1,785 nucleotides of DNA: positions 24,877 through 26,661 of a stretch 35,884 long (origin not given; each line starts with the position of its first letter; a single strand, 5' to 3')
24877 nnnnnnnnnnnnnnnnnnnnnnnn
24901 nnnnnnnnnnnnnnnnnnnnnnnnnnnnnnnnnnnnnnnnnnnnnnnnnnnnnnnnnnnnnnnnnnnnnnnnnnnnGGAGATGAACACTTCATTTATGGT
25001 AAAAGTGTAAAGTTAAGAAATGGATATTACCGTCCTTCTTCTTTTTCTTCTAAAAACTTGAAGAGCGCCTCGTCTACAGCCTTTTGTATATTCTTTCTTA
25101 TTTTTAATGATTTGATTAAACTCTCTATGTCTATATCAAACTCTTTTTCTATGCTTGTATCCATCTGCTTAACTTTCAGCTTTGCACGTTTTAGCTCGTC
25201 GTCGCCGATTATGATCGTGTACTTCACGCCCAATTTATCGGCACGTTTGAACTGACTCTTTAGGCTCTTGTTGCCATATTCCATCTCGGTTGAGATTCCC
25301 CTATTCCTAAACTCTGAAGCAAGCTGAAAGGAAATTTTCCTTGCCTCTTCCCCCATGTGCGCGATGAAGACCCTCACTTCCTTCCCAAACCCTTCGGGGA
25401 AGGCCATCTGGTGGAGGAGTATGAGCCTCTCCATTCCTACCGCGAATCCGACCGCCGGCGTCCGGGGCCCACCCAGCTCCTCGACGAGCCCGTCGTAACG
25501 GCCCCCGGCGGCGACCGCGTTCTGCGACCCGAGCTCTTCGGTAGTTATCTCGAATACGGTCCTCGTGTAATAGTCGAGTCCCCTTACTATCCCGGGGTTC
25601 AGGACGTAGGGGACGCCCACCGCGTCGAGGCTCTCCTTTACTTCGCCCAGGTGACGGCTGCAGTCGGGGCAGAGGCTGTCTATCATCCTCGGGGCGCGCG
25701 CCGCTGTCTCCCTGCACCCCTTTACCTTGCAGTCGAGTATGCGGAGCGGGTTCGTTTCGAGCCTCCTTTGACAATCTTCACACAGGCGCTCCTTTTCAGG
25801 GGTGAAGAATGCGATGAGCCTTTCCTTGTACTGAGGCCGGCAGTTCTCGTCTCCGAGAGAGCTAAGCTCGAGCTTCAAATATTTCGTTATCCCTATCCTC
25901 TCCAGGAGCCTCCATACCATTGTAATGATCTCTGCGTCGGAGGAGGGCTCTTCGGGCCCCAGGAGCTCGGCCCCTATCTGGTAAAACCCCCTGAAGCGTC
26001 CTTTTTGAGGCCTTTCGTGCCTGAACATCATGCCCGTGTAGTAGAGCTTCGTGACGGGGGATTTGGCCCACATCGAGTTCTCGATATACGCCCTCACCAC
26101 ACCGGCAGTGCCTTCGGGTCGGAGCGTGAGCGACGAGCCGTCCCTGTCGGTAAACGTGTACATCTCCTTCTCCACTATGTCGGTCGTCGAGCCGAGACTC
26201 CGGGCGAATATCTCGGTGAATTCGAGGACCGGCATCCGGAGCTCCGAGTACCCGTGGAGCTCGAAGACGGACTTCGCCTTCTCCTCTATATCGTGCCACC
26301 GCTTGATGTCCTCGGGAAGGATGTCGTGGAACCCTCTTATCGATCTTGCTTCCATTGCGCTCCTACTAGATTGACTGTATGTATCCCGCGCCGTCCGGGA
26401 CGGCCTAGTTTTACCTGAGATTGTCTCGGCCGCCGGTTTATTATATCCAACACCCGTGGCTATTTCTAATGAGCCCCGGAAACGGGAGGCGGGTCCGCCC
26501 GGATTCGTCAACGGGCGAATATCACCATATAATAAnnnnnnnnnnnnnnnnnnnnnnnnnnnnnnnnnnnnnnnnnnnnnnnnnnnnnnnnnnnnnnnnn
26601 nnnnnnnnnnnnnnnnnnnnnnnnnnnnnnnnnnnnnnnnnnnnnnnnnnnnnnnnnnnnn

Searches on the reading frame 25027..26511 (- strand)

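Call 8: search_protein_families(library=pfam, proteins=[window:25027-26511:-])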
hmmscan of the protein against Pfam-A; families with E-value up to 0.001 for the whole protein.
window:25027-26511:- (494 aa): 3 families
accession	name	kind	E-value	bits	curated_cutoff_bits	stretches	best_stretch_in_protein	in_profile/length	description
PF13393.11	tRNA-synt_His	-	1.3e-51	176.2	25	1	60-363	1-308/308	Histidyl-tRNA synthetase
PF00587.30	tRNA-synt_2b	-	4.5e-18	66.4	29.3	1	118-366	1-174/179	tRNA synthetase class II core domain (G, H, P, S and T)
PF03129.25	HGTP_anticodon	-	7.8e-16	58.5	21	1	381-470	2-92/94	Anticodon binding domain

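Call 48: search_protein_families(library=ncbifam, proteins=[window:25027-26511:-], max_evalue=0.01)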
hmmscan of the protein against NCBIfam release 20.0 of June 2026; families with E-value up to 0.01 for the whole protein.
window:25027-26511:- (494 aa): 28 families (the best 25 are shown)
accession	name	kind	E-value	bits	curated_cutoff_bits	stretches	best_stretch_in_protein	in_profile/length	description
TIGR00442.1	hisS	equivalog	1.7e-149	498.2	286.75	1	57-458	2-404/406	histidine--tRNA ligase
TIGR00443.1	hisZ_biosyn_reg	equivalog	3.2e-52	177.6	271.65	2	62-217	1-150/314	ATP phosphoribosyltransferase regulatory subunit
NF009085.0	PRK12420.1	equivalog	3.2e-47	161.8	540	2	278-462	236-421/426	histidine--tRNA ligase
NF008942.0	PRK12292.2-5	equivalog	4.2e-40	137.7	643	2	51-211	5-162/434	ATP phosphoribosyltransferase regulatory subunit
NF008941.0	PRK12292.2-4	equivalog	3.4e-36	125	447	2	60-211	12-158/393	ATP phosphoribosyltransferase regulatory subunit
NF008940.0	PRK12292.2-3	equivalog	7e-34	117.3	450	2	59-211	7-155/404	ATP phosphoribosyltransferase regulatory subunit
NF008953.0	PRK12295.1-6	equivalog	1.1e-31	110.1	384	2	73-210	13-143/384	ATP phosphoribosyltransferase regulatory subunit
NF008936.0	PRK12292.1-3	equivalog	4.1e-31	108.2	492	2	59-216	9-161/406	ATP phosphoribosyltransferase regulatory subunit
NF008945.0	PRK12292.3-3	equivalog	2.8e-26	92.5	409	1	64-432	9-355/368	ATP phosphoribosyltransferase regulatory subunit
NF008938.0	PRK12292.1-6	equivalog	9.8e-22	77.4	833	2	60-209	11-154/420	ATP phosphoribosyltransferase regulatory subunit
NF008943.0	PRK12292.3-1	equivalog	3.9e-21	75.6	690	2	47-215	15-176/403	ATP phosphoribosyltransferase regulatory subunit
NF008935.0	PRK12292.1-1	equivalog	8.9e-21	74.3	350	1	62-368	11-318/382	ATP phosphoribosyltransferase regulatory subunit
NF008939.0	PRK12292.2-1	equivalog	1.2e-20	73.6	335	2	55-216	3-159/391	ATP phosphoribosyltransferase regulatory subunit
NF009086.0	PRK12421.1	equivalog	2.8e-20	72.6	318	2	60-216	12-163/389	ATP phosphoribosyltransferase regulatory subunit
NF008950.0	PRK12295.1-3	equivalog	9.1e-20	71.3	492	2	302-363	314-374/387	ATP phosphoribosyltransferase regulatory subunit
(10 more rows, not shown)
